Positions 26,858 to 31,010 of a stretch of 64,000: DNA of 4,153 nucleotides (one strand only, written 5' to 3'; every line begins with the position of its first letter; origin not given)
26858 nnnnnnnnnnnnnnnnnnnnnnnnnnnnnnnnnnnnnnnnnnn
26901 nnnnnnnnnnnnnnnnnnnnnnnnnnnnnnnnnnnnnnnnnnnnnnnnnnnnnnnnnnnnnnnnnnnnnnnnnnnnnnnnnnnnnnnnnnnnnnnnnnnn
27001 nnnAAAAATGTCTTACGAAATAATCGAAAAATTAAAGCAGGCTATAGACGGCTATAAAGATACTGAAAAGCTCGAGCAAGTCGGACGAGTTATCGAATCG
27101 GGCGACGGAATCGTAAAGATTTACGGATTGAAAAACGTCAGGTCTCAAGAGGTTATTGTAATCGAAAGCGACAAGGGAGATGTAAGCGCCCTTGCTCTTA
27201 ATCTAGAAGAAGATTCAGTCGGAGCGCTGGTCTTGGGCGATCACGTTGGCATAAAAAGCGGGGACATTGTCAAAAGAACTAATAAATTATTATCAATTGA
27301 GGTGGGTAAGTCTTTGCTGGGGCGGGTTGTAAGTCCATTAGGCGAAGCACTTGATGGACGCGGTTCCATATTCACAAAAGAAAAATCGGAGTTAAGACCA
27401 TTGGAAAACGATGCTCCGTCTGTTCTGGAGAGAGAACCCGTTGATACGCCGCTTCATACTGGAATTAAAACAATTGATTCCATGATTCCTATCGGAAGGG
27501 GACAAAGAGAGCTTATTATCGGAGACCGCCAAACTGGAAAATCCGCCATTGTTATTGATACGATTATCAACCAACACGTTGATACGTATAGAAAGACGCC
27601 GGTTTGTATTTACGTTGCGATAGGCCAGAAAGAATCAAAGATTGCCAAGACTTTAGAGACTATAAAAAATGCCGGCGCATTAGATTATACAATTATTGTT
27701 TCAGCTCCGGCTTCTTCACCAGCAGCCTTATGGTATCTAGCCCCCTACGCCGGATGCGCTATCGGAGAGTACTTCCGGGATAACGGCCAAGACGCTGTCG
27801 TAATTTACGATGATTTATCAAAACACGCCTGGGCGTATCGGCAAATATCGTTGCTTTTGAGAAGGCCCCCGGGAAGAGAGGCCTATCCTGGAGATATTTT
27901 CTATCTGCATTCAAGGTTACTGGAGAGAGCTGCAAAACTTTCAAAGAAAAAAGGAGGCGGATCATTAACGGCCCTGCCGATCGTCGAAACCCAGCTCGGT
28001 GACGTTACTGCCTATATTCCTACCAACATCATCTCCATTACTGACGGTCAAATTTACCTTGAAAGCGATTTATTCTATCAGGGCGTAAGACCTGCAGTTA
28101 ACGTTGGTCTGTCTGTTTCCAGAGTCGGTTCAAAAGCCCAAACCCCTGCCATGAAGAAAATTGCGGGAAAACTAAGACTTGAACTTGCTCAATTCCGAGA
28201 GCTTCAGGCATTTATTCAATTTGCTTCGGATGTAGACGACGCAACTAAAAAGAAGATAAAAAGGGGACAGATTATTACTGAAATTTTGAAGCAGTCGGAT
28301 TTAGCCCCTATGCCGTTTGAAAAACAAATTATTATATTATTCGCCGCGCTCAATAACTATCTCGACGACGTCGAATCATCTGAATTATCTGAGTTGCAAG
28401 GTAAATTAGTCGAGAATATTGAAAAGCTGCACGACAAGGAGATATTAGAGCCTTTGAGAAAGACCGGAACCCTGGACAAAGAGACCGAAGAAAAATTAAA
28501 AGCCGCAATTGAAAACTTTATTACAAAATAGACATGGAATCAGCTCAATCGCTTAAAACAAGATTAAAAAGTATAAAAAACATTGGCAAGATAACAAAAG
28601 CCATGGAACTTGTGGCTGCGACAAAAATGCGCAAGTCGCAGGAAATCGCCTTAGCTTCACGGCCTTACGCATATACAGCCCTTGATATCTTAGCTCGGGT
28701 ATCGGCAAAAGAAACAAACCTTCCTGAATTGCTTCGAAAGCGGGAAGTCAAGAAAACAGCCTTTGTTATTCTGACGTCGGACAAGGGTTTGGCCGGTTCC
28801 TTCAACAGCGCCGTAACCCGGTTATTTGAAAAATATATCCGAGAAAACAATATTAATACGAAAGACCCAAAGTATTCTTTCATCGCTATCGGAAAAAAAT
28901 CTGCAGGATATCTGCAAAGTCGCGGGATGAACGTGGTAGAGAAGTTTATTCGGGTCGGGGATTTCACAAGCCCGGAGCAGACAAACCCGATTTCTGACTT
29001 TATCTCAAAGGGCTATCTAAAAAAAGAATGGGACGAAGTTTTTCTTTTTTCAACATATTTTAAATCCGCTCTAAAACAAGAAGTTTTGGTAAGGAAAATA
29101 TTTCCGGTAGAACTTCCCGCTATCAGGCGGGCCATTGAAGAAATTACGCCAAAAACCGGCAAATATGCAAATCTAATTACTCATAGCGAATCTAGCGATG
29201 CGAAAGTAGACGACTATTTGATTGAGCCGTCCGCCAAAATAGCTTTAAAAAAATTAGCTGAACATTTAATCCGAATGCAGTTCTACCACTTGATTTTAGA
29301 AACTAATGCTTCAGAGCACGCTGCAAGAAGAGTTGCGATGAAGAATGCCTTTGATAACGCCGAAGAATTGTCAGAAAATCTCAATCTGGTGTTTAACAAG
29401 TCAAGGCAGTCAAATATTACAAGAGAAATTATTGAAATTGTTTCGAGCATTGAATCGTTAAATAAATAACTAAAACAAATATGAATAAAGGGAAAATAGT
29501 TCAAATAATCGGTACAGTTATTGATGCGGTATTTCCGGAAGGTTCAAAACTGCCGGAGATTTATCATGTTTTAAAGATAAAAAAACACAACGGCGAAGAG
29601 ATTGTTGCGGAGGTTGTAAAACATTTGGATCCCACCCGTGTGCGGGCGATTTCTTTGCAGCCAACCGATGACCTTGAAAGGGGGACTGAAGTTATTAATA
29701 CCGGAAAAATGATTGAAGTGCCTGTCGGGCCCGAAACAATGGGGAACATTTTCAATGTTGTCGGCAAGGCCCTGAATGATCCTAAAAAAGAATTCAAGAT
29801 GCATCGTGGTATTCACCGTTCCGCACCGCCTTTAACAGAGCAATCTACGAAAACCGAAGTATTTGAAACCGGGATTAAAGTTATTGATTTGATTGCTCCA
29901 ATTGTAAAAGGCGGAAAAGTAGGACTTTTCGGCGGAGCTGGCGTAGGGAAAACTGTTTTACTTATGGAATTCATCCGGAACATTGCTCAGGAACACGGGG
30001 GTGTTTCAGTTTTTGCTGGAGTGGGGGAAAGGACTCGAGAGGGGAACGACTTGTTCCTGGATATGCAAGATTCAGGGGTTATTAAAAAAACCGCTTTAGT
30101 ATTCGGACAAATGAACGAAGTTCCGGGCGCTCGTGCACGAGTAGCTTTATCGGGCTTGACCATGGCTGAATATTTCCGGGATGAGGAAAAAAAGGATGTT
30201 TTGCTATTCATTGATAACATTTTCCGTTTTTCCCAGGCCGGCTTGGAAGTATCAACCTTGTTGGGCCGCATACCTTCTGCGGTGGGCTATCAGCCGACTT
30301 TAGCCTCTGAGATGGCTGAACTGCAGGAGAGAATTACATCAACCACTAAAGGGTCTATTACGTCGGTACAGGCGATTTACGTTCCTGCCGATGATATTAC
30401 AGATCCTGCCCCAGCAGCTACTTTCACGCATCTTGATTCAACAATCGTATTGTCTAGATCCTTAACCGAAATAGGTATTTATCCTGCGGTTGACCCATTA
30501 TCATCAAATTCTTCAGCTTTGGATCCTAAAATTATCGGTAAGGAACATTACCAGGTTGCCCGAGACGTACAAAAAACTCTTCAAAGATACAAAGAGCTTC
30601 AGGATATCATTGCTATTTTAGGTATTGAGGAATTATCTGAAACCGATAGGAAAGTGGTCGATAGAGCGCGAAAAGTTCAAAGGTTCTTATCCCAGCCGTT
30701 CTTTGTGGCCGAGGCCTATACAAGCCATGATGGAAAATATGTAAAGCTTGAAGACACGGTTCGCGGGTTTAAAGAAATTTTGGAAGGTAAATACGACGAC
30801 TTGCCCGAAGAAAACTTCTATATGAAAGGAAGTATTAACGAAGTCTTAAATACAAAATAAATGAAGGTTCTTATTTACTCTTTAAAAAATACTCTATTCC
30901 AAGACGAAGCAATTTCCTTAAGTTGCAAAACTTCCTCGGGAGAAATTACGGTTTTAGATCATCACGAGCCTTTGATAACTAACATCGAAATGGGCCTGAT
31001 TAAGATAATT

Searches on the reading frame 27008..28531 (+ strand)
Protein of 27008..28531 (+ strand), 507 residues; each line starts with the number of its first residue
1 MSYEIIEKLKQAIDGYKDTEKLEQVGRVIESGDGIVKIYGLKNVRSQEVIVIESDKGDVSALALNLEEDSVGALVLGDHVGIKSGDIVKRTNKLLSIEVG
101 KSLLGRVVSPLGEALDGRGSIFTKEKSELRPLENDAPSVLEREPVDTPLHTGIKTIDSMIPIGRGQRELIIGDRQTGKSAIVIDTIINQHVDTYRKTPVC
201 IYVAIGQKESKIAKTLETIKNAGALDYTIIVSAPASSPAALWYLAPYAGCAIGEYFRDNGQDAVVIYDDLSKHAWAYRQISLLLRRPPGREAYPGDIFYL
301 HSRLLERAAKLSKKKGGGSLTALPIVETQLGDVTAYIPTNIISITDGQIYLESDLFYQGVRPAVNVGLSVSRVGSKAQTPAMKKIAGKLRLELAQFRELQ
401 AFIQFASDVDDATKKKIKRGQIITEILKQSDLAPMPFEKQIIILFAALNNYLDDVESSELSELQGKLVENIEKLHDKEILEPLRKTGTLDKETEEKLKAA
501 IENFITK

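Call 78: search_protein_families(library=pfam, proteins=[window:27008-28531:+], max_evalue=0.00001)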
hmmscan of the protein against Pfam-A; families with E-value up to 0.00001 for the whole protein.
window:27008-28531:+ (507 aa): 3 families
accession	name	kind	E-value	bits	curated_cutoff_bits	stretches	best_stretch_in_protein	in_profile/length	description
PF00006.31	ATP-synt_ab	-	1.2e-80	270.6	29.5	1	152-371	1-213/213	ATP synthase alpha/beta family, nucleotide-binding domain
PF00306.32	ATP-synt_ab_C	-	8.6e-41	139.7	27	1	378-504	1-126/126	ATP synthase alpha/beta chain, C terminal domain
PF02874.29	ATP-synt_ab_N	-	3.6e-10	40.6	20.9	1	23-92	3-69/69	ATP synthase alpha/beta family, beta-barrel domain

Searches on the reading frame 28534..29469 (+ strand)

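Call 78: search_protein_families(library=pfam, proteins=[window:28534-29469:+], max_evalue=0.00001)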
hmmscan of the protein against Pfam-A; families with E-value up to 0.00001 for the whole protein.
window:28534-29469:+ (311 aa): 1 family
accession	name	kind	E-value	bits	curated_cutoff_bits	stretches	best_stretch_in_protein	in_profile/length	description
PF00231.24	ATP-synt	-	1.7e-79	268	39.9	1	4-309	2-285/285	ATP synthase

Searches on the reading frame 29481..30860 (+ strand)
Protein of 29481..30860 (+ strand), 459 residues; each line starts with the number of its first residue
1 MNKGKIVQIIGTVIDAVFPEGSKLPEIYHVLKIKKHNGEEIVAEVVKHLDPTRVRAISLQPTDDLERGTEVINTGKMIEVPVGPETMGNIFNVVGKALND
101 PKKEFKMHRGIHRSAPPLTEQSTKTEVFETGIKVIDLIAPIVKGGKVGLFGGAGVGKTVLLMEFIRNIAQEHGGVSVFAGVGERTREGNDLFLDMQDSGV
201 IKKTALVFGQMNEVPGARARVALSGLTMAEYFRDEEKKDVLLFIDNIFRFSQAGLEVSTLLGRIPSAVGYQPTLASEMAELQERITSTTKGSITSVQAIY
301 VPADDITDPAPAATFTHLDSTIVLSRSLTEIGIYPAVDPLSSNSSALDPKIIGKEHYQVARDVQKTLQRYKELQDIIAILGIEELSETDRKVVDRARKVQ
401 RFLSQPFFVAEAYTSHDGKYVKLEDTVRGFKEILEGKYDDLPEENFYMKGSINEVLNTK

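Call 78: search_protein_families(library=pfam, proteins=[window:29481-30860:+], max_evalue=0.00001)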
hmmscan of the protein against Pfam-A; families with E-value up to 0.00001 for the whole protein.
window:29481-30860:+ (459 aa): 3 families
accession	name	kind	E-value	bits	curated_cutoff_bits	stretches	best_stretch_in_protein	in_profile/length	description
PF00006.31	ATP-synt_ab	-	5.9e-73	245.5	29.5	1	131-344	1-213/213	ATP synthase alpha/beta family, nucleotide-binding domain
PF22919.1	ATP-synt_VA_C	-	5.6e-17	62.1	24.7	1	349-439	5-98/101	C-terminal domain of V and A type ATP synthase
PF02874.29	ATP-synt_ab_N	-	3.4e-14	53.6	20.9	1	6-75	1-69/69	ATP synthase alpha/beta family, beta-barrel domain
